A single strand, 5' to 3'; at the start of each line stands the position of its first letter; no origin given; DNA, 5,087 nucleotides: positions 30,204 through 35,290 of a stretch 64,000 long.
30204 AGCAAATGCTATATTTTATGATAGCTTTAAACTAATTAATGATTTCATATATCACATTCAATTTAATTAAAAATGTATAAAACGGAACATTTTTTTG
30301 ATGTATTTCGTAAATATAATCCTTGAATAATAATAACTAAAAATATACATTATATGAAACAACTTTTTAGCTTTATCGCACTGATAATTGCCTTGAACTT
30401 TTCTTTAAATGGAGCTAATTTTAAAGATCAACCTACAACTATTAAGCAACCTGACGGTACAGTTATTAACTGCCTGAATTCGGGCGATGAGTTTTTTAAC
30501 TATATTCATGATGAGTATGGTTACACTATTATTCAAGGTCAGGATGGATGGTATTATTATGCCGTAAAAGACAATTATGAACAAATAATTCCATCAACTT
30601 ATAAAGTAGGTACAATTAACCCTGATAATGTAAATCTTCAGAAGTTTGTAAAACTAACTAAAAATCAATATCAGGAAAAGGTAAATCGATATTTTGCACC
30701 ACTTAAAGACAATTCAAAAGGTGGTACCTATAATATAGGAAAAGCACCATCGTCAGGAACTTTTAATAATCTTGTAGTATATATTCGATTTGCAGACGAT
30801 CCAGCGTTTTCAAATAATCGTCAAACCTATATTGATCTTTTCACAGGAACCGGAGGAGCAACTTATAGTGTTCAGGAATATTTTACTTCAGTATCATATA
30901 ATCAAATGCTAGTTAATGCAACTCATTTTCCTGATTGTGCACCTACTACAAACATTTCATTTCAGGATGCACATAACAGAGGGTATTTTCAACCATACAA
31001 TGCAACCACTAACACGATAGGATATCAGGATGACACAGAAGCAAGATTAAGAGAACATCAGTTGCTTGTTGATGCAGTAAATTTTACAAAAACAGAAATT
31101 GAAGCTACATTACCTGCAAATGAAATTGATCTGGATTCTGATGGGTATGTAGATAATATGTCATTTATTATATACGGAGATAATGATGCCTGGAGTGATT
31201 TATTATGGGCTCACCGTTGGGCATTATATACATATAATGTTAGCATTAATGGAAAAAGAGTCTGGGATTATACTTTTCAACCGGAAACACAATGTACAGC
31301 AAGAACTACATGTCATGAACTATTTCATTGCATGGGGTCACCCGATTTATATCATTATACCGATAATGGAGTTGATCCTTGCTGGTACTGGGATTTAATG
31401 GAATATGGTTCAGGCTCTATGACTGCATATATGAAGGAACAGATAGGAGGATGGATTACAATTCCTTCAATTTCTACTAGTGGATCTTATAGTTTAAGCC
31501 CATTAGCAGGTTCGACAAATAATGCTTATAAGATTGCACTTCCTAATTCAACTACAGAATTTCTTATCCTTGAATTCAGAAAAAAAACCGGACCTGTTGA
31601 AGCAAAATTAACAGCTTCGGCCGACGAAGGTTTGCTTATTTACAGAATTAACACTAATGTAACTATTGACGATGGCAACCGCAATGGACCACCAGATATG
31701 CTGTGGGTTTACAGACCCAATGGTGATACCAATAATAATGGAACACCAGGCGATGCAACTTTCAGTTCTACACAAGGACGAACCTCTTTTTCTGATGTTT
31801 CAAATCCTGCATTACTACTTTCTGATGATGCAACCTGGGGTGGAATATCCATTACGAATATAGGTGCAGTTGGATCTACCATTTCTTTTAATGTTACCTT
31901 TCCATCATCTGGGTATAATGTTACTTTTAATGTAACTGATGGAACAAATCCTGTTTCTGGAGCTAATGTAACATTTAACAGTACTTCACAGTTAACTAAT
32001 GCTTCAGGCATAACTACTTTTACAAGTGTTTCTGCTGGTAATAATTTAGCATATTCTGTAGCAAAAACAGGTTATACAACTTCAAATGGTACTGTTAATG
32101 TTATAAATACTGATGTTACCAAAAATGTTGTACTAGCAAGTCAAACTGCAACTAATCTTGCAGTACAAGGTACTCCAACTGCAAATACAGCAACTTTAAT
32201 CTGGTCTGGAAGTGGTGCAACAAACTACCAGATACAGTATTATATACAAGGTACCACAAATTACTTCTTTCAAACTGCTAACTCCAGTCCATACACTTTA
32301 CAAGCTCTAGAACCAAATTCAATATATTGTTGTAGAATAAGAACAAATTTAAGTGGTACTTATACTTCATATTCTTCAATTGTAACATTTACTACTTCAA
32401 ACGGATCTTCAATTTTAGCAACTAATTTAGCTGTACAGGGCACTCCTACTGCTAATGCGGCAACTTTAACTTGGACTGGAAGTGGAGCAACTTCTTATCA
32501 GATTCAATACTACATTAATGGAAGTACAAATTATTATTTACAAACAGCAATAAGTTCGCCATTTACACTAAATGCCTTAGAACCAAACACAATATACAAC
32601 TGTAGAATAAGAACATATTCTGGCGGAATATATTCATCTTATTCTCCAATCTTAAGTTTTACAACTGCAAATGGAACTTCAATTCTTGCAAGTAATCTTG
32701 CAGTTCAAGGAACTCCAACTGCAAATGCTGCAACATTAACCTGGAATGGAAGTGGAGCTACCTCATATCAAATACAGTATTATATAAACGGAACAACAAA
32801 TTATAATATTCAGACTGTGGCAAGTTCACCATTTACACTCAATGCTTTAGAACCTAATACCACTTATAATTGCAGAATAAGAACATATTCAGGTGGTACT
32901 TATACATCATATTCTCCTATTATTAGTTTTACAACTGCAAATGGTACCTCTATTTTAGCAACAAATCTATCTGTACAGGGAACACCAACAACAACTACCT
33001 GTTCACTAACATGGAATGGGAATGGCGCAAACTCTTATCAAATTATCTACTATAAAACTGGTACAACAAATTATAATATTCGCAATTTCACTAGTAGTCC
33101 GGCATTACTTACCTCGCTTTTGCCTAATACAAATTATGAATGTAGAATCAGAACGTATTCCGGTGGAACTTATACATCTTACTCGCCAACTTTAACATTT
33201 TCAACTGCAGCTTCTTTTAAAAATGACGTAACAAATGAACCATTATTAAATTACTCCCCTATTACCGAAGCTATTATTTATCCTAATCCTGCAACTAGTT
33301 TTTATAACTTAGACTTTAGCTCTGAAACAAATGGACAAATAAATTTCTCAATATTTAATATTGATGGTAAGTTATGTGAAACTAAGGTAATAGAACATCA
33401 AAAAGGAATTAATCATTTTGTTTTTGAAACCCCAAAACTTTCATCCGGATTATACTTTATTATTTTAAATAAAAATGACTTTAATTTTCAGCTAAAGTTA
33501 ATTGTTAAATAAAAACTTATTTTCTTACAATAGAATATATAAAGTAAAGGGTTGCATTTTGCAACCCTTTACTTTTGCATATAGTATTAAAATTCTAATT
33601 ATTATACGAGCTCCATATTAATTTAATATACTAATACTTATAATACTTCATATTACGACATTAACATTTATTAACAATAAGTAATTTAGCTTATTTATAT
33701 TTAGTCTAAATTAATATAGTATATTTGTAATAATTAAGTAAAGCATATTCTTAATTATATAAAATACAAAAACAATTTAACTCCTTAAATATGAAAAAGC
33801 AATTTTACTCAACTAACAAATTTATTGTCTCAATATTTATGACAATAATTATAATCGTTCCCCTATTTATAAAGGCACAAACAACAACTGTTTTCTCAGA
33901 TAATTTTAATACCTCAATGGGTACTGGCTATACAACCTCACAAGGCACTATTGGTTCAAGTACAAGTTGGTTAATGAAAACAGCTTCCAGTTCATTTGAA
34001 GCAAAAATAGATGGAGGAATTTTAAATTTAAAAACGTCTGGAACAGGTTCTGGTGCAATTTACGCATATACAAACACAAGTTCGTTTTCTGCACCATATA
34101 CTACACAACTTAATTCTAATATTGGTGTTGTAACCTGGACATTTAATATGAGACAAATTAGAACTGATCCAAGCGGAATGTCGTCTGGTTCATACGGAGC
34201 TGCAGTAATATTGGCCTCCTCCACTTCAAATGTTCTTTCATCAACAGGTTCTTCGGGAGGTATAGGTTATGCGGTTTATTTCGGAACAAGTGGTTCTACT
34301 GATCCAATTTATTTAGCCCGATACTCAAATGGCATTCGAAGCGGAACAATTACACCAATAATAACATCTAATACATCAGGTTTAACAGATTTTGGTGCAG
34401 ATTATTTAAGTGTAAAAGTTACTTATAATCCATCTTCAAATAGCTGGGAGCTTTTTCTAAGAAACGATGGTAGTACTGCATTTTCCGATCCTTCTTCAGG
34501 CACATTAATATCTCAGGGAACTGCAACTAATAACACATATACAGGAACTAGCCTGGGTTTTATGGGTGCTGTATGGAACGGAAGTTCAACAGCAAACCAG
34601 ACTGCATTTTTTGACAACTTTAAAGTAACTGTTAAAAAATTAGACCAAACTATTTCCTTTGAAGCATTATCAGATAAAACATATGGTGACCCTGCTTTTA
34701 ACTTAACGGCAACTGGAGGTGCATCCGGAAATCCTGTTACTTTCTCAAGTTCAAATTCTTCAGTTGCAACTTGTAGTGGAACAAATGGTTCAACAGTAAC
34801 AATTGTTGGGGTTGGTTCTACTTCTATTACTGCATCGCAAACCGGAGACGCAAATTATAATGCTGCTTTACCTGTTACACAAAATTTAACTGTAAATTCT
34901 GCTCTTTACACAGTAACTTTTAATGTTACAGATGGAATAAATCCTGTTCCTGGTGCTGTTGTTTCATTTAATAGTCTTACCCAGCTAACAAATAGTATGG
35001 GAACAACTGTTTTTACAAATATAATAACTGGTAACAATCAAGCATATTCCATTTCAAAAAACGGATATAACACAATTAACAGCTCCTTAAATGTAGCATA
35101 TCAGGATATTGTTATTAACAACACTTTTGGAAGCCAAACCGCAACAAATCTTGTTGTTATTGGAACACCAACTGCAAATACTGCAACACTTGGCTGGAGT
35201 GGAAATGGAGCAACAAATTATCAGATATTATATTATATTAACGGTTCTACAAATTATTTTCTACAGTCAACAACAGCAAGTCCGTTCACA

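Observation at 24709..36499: Three tandem T9SS cargo genes built as different heads on one shared stalk cassette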

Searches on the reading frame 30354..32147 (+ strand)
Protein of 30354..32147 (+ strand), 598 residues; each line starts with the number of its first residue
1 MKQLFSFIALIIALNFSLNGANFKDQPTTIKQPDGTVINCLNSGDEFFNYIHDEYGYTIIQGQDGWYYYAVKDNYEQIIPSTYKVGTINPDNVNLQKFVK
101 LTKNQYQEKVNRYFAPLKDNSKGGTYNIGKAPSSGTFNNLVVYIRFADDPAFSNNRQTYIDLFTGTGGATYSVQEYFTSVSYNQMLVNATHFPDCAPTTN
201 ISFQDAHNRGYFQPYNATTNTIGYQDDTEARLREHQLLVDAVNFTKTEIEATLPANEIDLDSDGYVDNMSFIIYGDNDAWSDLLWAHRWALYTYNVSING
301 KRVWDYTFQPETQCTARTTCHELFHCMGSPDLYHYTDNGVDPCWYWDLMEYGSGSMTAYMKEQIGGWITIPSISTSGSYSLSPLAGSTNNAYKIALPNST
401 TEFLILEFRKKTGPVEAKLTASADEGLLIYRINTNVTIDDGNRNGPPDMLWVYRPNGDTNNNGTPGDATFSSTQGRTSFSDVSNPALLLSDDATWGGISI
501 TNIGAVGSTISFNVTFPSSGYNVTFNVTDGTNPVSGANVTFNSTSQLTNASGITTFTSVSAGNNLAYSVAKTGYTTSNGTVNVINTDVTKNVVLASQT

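Call 25: search_protein_families(library=pfam, proteins=[window:30354-32147:+], max_evalue=1)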
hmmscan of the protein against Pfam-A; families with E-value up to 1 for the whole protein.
window:30354-32147:+ (598 aa): 3 families
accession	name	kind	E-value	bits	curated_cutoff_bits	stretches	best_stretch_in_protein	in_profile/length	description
PF25641.1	Head_fiber_dimeric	-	0.0015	18.7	30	1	559-593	27-57/61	Head fiber dimeric protein-like domain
PF13833.12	EF-hand_8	-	0.081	13.1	28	1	244-272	22-48/54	EF-hand domain pair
PF00377.23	Prion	-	0.24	11.8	25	1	200-257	5-62/116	Prion/Doppel alpha-helical domain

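Call 37: search_solved_structures(query=window:30354-32147:+, max_evalue=1, show_alignments=1)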
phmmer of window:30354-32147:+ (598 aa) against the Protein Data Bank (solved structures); distinct sequences matched with E-value up to 1: 2.
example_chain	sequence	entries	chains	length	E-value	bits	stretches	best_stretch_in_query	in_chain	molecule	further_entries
7qof_j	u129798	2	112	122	0.075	14.7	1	550-596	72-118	Head fiber trimer protein gp21 | Head fiber dimer protein gp29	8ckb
9mns_E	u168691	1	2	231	0.75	11.4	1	287-377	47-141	Envelope glycoprotein E2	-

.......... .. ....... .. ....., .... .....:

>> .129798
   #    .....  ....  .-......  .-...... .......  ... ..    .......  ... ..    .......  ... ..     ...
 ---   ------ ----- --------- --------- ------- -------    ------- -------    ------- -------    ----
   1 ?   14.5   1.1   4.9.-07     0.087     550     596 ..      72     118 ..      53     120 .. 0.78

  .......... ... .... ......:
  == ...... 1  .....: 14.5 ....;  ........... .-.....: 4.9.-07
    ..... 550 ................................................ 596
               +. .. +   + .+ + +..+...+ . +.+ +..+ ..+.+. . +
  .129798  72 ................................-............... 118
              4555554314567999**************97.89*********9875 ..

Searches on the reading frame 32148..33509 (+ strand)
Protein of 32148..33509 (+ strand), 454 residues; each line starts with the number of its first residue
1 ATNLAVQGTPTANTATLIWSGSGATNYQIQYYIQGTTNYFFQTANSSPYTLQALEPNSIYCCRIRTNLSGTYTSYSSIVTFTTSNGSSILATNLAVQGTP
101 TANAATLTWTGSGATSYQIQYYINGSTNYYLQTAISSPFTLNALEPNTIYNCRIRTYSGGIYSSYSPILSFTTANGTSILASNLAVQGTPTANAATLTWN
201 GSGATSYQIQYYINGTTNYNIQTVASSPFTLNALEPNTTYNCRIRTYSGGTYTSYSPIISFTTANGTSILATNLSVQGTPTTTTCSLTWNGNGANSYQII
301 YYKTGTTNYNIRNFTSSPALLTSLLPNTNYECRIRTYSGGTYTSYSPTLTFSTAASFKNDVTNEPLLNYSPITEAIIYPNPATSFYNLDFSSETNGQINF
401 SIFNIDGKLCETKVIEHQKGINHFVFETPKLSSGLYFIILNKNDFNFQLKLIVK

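Call 48: find_related_loci(query=A1, collection=genome_contigs, flank=6000)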
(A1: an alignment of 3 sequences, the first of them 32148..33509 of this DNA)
Query A1 (454 aa) in genome_contigs; peptide patterns used: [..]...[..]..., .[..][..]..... (x = any residue, [..] = any of these).
114 stretches matched a pattern; 4 encode a relative of the query (tblastn E <= 1e-3); 4 distinct loci.
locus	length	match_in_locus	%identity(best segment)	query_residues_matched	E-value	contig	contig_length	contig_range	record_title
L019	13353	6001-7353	71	1-454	0e+0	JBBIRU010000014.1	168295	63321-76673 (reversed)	MAG: Bacteroidota bacterium isolate QH2S170213_bin_357 NODE_59_length_168295_cov_2.8986, whole genome shotgun sequence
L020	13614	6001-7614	54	1-452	3e-138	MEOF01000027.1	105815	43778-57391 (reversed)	MAG: Bacteroidetes bacterium GWF2_33_38 gwf2_scaffold_232, whole genome shotgun sequence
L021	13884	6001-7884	26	17-447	2e-15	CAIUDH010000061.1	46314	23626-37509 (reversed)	MAG: uncultured Bacteroidetes bacterium isolate Kiruna3_bin-3834 genome assembly, contig: bin-3834:061/111, whole genome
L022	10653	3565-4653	28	4-303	8e-7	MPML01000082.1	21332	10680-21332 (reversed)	MAG: Caldilineaceae bacterium bin5 NODE_3356_length_21332_cov_11.7036_ID_6711, whole genome shotgun sequence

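Call 98: search_protein_families(library=pfam, proteins=[L020:108-1232:+, L020:1331-2581:-, L020:2748-3872:-, L020:7682-9832:-, L020:10056-11174:+, L020:11146-12081:+, L020:12090-12662:+], max_evalue=0.0001)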
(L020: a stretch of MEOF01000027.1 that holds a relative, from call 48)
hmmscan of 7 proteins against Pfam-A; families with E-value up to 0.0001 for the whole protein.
L020:108-1232:+ (375 aa): 0 families

L020:1331-2581:- (417 aa): 2 families
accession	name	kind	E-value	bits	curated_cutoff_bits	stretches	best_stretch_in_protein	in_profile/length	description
PF12704.14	MacB_PCD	-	7e-38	131.4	27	1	28-255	1-205/207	MacB-like periplasmic core domain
PF02687.27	FtsX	-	6.9e-19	68.5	25.5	1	297-410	2-120/120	FtsX-like permease C-terminal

L020:2748-3872:- (375 aa): 2 families
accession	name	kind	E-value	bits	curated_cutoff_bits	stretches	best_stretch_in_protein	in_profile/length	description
PF00534.26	Glycos_transf_1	-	7.2e-19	68.4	26.4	1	187-349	7-168/172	Glycosyl transferases group 1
PF13692.12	Glyco_trans_1_4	-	1.4e-12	48.5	27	1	196-339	2-142/142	Glycosyl transferases group 1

L020:7682-9832:- (717 aa): 2 families
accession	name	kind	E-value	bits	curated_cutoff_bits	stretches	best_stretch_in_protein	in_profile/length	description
PF01314.23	AFOR_C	-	2.6e-97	326.9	27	1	263-704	3-385/385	Aldehyde ferredoxin oxidoreductase, domains 2 & 3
PF02730.20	AFOR_N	-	7.7e-46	156.8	29.8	1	30-242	2-197/199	Aldehyde ferredoxin oxidoreductase, N-terminal domain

L020:10056-11174:+ (373 aa): 0 families

L020:11146-12081:+ (312 aa): 0 families

L020:12090-12662:+ (191 aa): 1 family
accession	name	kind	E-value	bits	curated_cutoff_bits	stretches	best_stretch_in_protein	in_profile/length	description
PF00899.27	ThiF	-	2.8e-36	125.3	28.1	1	4-189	16-205/238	ThiF family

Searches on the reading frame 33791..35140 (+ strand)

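Call 25: search_protein_families(library=pfam, proteins=[window:33791-35140:+], max_evalue=1)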
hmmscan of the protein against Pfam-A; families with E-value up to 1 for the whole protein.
window:33791-35140:+ (450 aa): 1 family
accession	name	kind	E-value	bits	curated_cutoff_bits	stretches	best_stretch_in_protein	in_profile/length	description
PF02368.24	Big_2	-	0.98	9.9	22.8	1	305-348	22-66/79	Bacterial Ig-like domain (group 2)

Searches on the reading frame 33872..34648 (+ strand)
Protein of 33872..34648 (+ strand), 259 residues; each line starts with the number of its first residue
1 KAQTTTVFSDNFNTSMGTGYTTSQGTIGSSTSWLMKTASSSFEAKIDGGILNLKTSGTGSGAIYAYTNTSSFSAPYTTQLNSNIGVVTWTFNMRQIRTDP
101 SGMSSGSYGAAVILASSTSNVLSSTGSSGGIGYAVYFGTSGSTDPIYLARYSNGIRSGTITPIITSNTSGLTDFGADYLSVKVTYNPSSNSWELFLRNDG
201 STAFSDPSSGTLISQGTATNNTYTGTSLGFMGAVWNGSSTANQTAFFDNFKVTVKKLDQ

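Call 36: search_solved_structures(query=window:33872-34648:+, max_evalue=10)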
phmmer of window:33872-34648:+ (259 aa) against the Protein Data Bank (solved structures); distinct sequences matched with E-value up to 10: 0.

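Call 43: predict_structure(alignment_id=A2)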
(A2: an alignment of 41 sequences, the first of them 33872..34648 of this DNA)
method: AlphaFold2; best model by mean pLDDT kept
length: 259 residues; sequences in the alignment: 41
mean_pLDDT: 90.6   pTM: 0.91
mean pLDDT of the five models: 90.6, 90.2, 90.1, 90.0, 89.2
residues with pLDDT >= 90: 184; 70-90: 54; 50-70: 21; < 50: 0
segments of 3 or more residues with pLDDT < 50: none
pLDDT, mean of each block of 10 residues (from residue 1): 90 92 96 94 95 88 96 97 97 81 87 97 80 88 85 94 85 78 98 95 89 96 98 89 88 86
secondary structure, 60 per line:
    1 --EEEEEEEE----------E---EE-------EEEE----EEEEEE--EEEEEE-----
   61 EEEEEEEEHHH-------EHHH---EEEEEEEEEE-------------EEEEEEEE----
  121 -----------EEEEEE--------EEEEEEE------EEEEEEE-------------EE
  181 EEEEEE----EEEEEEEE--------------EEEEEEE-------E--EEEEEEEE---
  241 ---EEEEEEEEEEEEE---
elements in order: E3-10 E34-37 E42-47 E50-55 E61-68 E86-95 E109-116 E132-137 E146-152 E159-165 E179-186 E191-198 E213-219 E230-237 E244-256

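Call 47: fold_search(model_id=the predicted structure, library=pdb)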
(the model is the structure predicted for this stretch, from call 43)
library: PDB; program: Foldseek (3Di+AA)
matches with E <= 10: 1678; with E <= 0.001: 155
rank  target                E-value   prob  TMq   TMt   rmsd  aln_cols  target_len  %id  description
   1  1q8q_A                1.2e-07  1.00  0.50  0.53   6.2       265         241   15  Pterocarpus angolensis lectin (PAL) in complex with the dimannoside Man(alpha1-4)Man (released 2004-02-10)
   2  3zvx_B                1.2e-07  1.00  0.50  0.53   6.3       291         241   13  STRUCTURE OF THE LECTIN FROM PLATYPODIUM ELEGANS IN COMPLEX WITH A TRIMANNOSIDE (released 2012-01-11)
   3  2ar6_A                1.4e-07  1.00  0.52  0.56   6.6       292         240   13  Pterocarpus angolensis Lectin (PAL) In Complex With The Pentasaccharide M592 (released 2006-08-01)
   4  2gnb_B                2.2e-07  1.00  0.50  0.55   5.9       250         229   16  EDTA-treated (2 weeks) P. angolensis lectin (released 2006-07-25)
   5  1qnw_A                2.5e-07  1.00  0.50  0.54   6.1       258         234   17  lectin II from Ulex europaeus (released 1999-11-23)
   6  3uk9_C                2.5e-07  1.00  0.51  0.53   6.5       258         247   16  Galactose-specific lectin from Dolichos lablab (released 2012-11-14)
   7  1n3o_A                2.7e-07  1.00  0.52  0.55   5.1       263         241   15  Pterocarcpus angolensis lectin in complex with alpha-methyl glucose (released 2002-11-20)
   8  2gnm_B                3.0e-07  1.00  0.50  0.53   6.0       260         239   15  P. angolensis lectin (PAL) treated with EDTA for 39 hours (released 2006-07-25)
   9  5t50_A                3.2e-07  1.00  0.48  0.53   6.0       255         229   12  LIGAND-FREE LECTIN FROM BAUHINIA FORFICATA (released 2016-12-28)
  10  3zvx_A                4.0e-07  1.00  0.49  0.52   6.8       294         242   14  STRUCTURE OF THE LECTIN FROM PLATYPODIUM ELEGANS IN COMPLEX WITH A TRIMANNOSIDE (released 2012-01-11)
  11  5eyx_A                4.2e-07  1.00  0.53  0.57   6.1       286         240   14  Monoclinic Form of Centrolobium tomentosum seed lectin (CTL) complexed with Man1-3Man-OMe. (released 2016-03-16)
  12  1gnz                  4.4e-07  1.00  0.50  0.54   5.0       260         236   12  LECTIN I-B4 FROM GRIFFONIA SIMPLICIFOLIA (GS I-B4)METAL FREE FORM (released 2001-11-29)
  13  1q8o_A                4.7e-07  1.00  0.55  0.58   4.9       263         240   15  Pterocartpus angolensis lectin PAL in complex with the dimmanoside Man(alpha1-2)Man (released 2004-02-10)
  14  3zyr_B                4.7e-07  1.00  0.53  0.56   6.1       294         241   13  Structure of the lectin from Platypodium elegans in complex with heptasaccharide (released 2012-01-11)
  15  5eyx_B                4.9e-07  1.00  0.49  0.52   5.9       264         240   16  Monoclinic Form of Centrolobium tomentosum seed lectin (CTL) complexed with Man1-3Man-OMe. (released 2016-03-16)
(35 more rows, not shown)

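Call 103: search_protein_representatives(protein=window:33872-34648:+)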
Query: 259 residues. Proteins with E-value up to 0.001 (for the whole library): 665; up to 1e-10: 535; up to 1e-30: 188. The best 150 are listed.
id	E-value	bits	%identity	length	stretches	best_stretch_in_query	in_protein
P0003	1.3e-154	529.2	100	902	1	1-259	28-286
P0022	5.4e-97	340.7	68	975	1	5-258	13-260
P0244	1.9e-92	325.8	68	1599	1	5-254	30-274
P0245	2.7e-85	302.4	44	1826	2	2-255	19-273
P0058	1.1e-83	297.2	61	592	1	3-254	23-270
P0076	1.1e-75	270.9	59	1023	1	5-254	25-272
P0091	6.9e-74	265.1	62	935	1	4-254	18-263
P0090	1.7e-73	263.8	59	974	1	5-255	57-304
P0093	1.3e-72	260.9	57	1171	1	2-254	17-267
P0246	2.5e-72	260.0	61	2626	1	4-254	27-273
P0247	3.8e-70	252.8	62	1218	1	5-254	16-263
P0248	5.3e-70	252.3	56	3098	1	4-254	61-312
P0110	9.5e-70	251.5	61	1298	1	5-254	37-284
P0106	1.4e-69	251.0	60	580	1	3-255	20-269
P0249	1.9e-69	250.5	58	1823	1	5-255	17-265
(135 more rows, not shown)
